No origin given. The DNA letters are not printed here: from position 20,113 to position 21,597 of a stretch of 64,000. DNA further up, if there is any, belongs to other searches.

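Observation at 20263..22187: Zinc-ribbon/helical-repeat protein translationally coupled to a YcgR-like PilZ flagellar brake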

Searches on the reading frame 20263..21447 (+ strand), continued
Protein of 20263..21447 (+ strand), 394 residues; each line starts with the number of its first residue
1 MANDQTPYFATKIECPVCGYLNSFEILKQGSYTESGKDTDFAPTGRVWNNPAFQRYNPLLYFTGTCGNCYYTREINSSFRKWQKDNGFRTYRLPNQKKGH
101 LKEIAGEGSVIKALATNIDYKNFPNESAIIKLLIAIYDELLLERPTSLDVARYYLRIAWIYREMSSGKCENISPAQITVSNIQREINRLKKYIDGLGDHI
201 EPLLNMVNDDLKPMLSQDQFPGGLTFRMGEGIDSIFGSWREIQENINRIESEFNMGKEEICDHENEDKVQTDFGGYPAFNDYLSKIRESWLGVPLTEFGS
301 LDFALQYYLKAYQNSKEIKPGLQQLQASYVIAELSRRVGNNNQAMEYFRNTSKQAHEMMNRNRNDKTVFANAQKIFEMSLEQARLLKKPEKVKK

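Call 42: list_cluster_members(proteins=[P0164, P0169, P0174, P0183, P0197, P0213, P0188, P0167, P0187, P0156])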
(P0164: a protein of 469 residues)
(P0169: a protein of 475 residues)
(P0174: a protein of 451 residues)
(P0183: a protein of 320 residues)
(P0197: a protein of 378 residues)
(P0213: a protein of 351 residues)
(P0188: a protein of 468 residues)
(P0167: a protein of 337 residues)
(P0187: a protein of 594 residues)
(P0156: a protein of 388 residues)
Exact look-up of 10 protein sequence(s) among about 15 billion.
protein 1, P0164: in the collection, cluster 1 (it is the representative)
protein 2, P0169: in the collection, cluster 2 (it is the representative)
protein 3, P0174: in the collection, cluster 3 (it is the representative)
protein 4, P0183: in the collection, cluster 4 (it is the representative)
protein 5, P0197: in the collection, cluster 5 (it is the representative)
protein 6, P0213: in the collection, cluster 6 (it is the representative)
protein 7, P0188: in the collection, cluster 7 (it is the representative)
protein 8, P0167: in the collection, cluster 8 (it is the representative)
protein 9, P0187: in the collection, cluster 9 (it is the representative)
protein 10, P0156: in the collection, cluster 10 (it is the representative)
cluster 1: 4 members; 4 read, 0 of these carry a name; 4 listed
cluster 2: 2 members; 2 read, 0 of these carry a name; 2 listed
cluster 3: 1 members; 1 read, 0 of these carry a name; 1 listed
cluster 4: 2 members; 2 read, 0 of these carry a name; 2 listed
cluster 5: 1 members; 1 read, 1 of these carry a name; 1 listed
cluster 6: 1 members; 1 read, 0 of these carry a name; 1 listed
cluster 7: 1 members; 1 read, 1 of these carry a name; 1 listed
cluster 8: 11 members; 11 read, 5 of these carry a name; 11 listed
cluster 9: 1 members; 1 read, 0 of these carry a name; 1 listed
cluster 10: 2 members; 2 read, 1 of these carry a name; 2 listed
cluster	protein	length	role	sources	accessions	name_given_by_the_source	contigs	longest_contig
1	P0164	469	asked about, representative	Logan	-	-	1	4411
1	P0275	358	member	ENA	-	-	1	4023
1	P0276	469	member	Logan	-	-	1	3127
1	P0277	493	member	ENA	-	-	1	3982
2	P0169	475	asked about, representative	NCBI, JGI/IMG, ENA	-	-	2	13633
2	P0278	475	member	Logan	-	-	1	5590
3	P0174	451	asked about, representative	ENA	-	-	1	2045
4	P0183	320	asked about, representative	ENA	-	-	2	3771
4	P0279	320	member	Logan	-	-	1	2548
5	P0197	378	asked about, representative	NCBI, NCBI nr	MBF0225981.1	MAG: DUF2225 domain-containing protein [Desulfobacterales bacterium] | DUF2225 domain-containing protein [Desulfobacterales bacterium]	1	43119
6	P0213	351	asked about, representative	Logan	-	-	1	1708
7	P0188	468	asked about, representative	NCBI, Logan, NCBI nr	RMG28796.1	MAG: DUF2225 domain-containing protein [Methanobacteriota archaeon] | MAG: DUF2225 domain-containing protein [Euryarchaeota archaeon]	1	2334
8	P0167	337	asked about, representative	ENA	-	-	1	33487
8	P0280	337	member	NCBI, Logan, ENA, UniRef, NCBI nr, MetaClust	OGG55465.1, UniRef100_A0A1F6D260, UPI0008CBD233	MAG: hypothetical protein A3F84_01515 [Candidatus Handelsmanbacteria bacterium ... | DUF2225 domain-containing protein n=1 Tax=Handelsmanbacteria sp. (strain ... | status=active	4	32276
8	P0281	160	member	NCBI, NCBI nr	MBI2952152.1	hypothetical protein HYY27_08660, partial [bacterium] | hypothetical protein [bacterium]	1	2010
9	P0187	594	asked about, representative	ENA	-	-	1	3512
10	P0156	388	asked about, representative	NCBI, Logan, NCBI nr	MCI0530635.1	MAG: DUF2225 domain-containing protein [candidate division Zixibacteria bacterium] | DUF2225 domain-containing protein [candidate division Zixibacteria bacterium]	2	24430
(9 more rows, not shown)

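Call 45: find_related_loci(query=A4, collection=metagenome_contigs, flank=6000)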
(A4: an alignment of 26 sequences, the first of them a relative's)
Query A4 (475 aa) in metagenome_contigs; peptide patterns used: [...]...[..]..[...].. (x = any residue, [..] = any of these).
236 stretches matched a pattern; 148 encode a relative of the query (tblastn E <= 1e-3); the best 80 are kept; 80 distinct loci.
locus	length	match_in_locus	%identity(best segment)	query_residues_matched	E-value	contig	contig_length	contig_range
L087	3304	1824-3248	100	1-475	0e+0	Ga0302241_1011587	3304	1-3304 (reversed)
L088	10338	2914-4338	80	1-475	0e+0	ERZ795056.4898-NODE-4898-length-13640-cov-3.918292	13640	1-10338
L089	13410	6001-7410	74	1-475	0e+0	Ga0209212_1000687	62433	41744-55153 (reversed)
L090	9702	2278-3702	67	1-475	0e+0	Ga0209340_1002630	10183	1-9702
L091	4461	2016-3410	49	1-463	2e-151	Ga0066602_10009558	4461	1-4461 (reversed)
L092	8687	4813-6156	50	3-446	8e-148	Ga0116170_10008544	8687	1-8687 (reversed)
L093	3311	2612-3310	80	15-247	2e-131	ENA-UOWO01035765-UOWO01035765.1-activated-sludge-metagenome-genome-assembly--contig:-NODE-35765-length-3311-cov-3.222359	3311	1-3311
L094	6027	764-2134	45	1-454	8e-126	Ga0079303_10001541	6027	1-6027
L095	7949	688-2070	29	1-470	2e-68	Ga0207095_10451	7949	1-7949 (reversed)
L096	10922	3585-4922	29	2-451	4e-58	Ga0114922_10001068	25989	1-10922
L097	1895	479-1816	29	2-451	1e-58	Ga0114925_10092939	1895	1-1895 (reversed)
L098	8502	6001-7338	29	2-450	8e-57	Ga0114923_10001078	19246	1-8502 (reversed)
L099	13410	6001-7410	26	1-445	4e-49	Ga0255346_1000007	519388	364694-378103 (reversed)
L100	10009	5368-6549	28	6-415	1e-48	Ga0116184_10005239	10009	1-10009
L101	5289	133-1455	26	2-446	2e-47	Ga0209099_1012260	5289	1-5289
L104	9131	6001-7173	31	1-426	5e-46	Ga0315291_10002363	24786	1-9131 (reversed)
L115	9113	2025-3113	27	6-346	3e-32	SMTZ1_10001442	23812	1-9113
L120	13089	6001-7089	26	6-346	1e-29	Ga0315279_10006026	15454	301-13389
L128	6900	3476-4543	26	5-348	3e-27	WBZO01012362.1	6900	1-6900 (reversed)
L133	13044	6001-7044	27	1-338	3e-25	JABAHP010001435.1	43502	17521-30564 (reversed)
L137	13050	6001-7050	24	1-341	1e-24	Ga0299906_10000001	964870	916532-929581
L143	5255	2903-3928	23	6-339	2e-23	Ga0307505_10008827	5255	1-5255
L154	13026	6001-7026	24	6-339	5e-22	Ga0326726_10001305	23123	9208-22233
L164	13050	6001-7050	23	1-339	1e-22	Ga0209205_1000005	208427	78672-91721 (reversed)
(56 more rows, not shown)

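Call 48: list_cluster_members(proteins=[L137:6001-7191:+, L143:2837-4069:+, L154:5944-7164:+, L133:5827-7200:+, L164:5998-7203:+, L115:2013-3233:+, L128:3467-4654:+, L099:5860-7425:+, L096:3579-4949:+, L104:6001-7098:+])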
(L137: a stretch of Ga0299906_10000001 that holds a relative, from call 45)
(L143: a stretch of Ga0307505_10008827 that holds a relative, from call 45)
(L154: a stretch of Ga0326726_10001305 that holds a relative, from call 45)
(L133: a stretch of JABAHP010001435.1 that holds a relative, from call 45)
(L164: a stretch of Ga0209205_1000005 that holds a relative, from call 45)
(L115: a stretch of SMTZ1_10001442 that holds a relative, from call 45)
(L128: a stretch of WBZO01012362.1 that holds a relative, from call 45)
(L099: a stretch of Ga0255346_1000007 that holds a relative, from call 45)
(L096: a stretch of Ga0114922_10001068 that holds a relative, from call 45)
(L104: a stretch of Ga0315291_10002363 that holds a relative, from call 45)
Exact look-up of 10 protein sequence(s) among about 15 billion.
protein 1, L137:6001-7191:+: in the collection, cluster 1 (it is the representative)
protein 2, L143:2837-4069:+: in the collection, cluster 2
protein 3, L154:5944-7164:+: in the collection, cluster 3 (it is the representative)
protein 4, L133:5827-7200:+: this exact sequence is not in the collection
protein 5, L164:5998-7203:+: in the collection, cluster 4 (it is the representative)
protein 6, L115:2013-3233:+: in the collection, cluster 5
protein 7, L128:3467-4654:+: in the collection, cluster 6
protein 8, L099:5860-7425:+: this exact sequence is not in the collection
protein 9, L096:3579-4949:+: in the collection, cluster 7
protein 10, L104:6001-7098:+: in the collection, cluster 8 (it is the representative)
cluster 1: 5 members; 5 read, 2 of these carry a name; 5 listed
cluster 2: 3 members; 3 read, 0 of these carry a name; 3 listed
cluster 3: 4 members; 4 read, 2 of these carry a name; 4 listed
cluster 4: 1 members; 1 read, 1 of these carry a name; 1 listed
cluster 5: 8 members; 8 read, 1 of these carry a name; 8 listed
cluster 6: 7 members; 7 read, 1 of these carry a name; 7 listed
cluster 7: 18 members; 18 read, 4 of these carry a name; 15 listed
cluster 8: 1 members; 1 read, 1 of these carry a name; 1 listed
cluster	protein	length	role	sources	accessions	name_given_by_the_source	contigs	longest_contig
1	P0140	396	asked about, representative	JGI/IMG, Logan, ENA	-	-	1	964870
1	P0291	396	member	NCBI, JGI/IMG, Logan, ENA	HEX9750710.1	MAG TPA: DUF2225 domain-containing protein [candidate division Zixibacteria bacterium] | hypothetical protein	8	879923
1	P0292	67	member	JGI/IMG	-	hypothetical protein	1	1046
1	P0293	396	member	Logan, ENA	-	-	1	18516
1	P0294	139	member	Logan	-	-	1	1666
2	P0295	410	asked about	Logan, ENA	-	-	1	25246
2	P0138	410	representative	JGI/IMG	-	-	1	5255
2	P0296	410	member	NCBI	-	-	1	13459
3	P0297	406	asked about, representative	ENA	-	-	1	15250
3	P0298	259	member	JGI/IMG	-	hypothetical protein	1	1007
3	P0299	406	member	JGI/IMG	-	hypothetical protein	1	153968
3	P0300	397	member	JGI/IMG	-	-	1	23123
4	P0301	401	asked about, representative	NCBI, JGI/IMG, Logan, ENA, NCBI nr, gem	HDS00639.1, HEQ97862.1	MAG TPA: DUF2225 domain-containing protein [candidate division Zixibacteria bacterium] | DUF2225 domain-containing protein [candidate division Zixibacteria bacterium]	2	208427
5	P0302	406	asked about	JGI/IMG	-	-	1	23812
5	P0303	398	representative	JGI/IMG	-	-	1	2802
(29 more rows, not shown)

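Call 51: search_protein_families(library=pfam, alignment_id=A5, max_evalue=0.0001)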
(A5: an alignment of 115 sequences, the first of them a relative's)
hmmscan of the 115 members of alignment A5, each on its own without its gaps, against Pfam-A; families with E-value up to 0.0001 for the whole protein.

A. member 1, L081:1471-1773:- (100 aa): 1 family
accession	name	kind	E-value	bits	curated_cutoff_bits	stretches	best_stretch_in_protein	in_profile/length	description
PF00936.24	BMC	-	8.6e-30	103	24.5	1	6-81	1-75/75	BMC domain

B. families by the number of members that match (of 115 scanned): 128 families (the first 25 are shown)
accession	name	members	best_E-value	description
PF01841.26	Transglut_core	4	1.3e-25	Transglutaminase-like superfamily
PF13474.12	SnoaL_3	4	1.9e-22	SnoaL-like domain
PF00557.29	Peptidase_M24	3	8.4e-62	Metallopeptidase family M24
PF01202.28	SKI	3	1e-32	Shikimate kinase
PF14534.12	DUF4440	3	2.1e-08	Domain of unknown function (DUF4440)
PF02075.23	RuvC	2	3.1e-50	Crossover junction endodeoxyribonuclease RuvC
PF02518.31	HATPase_c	2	3.3e-27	Histidine kinase-, DNA gyrase B-, and HSP90-like ATPase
PF04977.20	DivIC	2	3.9e-20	Septum formation initiator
PF05195.22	AMP_N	2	7.9e-20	Aminopeptidase P, N-terminal domain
PF03840.19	SecG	2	6.5e-15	Preprotein translocase SecG subunit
PF11992.13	TgpA_N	2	1.4e-11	TgpA N-terminal domain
PF01797.21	Y1_Tnp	2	6.9e-08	Transposase IS200 like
PF13238.12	AAA_18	2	1.2e-06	AAA domain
PF08332.16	CaMKII_AD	2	1.8e-06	Calcium/calmodulin dependent protein kinase II association domain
PF13620.12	CarboxypepD_reg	2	5.4e-06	Carboxypeptidase regulatory-like domain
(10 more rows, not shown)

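Call 66: find_encoding_contigs(protein=P0156, flank=7000, max_places=2)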
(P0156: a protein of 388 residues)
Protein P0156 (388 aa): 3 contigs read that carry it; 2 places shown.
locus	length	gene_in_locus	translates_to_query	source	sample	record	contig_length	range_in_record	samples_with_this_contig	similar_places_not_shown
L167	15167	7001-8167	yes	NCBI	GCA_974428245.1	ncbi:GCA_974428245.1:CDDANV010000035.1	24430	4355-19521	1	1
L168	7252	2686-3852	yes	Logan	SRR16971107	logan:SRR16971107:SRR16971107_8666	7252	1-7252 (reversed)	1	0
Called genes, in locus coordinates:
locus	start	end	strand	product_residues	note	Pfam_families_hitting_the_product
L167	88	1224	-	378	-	PF21016:RlmN_N, PF04055:Radical_SAM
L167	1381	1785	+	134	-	PF00072:Response_reg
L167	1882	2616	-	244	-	PF07610:DUF1573, PF15780:ASH (faint), PF22544:HYDIN_VesB_CFA65-like_Ig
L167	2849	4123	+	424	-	PF02844:GARS_N, PF01071:GARS_A, PF02655:ATP-grasp_3 (weak), PF02786:CPSase_L_D2 (weak), PF02222:ATP-grasp (weak), PF02843:GARS_C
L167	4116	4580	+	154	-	PF00731:AIRC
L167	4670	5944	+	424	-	PF13562:NTP_transf_4, PF25087:GMPPB_C (faint), PF00132:Hexapep (faint)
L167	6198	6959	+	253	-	PF04542:Sigma70_r2, PF04539:Sigma70_r3, PF08281:Sigma70_r4_2, PF04545:Sigma70_r4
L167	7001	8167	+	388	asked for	PF09986:DUF2225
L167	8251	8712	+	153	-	PF07238:PilZ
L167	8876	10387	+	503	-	PF13372:Alginate_exp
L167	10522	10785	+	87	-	PF02599:CsrA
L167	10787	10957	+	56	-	-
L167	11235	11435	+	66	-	-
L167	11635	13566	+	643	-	PF02824:TGS, PF07973:tRNA_SAD, PF00587:tRNA-synt_2b, PF03129:HGTP_anticodon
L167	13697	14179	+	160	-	PF05198:IF3_N, PF00707:IF3_C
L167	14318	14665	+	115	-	PF00453:Ribosomal_L20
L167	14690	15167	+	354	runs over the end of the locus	PF02912:Phe_tRNA-synt_N, PF01409:tRNA-synt_2d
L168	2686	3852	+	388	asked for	PF09986:DUF2225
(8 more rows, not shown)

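Call 67: find_encoding_contigs(protein=P0167, flank=7000, max_places=2)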
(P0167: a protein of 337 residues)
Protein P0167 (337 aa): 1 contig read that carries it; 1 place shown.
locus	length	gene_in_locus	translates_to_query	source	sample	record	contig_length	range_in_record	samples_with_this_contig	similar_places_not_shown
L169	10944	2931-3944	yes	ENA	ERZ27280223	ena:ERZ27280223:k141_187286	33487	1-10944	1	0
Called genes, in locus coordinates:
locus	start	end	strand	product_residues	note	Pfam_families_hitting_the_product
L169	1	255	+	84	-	?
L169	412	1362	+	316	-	PF12706:Lactamase_B_2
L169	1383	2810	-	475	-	PF01541:GIY-YIG (weak)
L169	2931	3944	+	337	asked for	PF09986:DUF2225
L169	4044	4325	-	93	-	-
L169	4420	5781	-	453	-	PF06347:SH3_4 (faint), PF08239:SH3_3, PF18348:SH3_16 (weak), PF07719:TPR_2 (faint), PF13432:TPR_16 (weak)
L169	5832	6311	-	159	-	PF01220:DHquinase_II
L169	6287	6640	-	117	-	PF11969:DcpS_C, PF01230:HIT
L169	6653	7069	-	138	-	PF00583:Acetyltransf_1, PF13673:Acetyltransf_10 (weak), PF13508:Acetyltransf_7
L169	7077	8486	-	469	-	PF02335:Cytochrom_C552, PF14522:Cytochrome_C7 (faint)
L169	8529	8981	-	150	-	PF03264:Cytochrom_NNT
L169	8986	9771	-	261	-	PF05721:PhyH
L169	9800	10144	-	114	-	PF01934:HepT-like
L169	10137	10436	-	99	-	PF22600:MTPAP-like_central (weak), PF01909:NTP_transf_2, PF18765:Polbeta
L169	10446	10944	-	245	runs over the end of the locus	PF18735:HEPN_RiboL-PSP, PF18737:HEPN_MAE_28990 (weak)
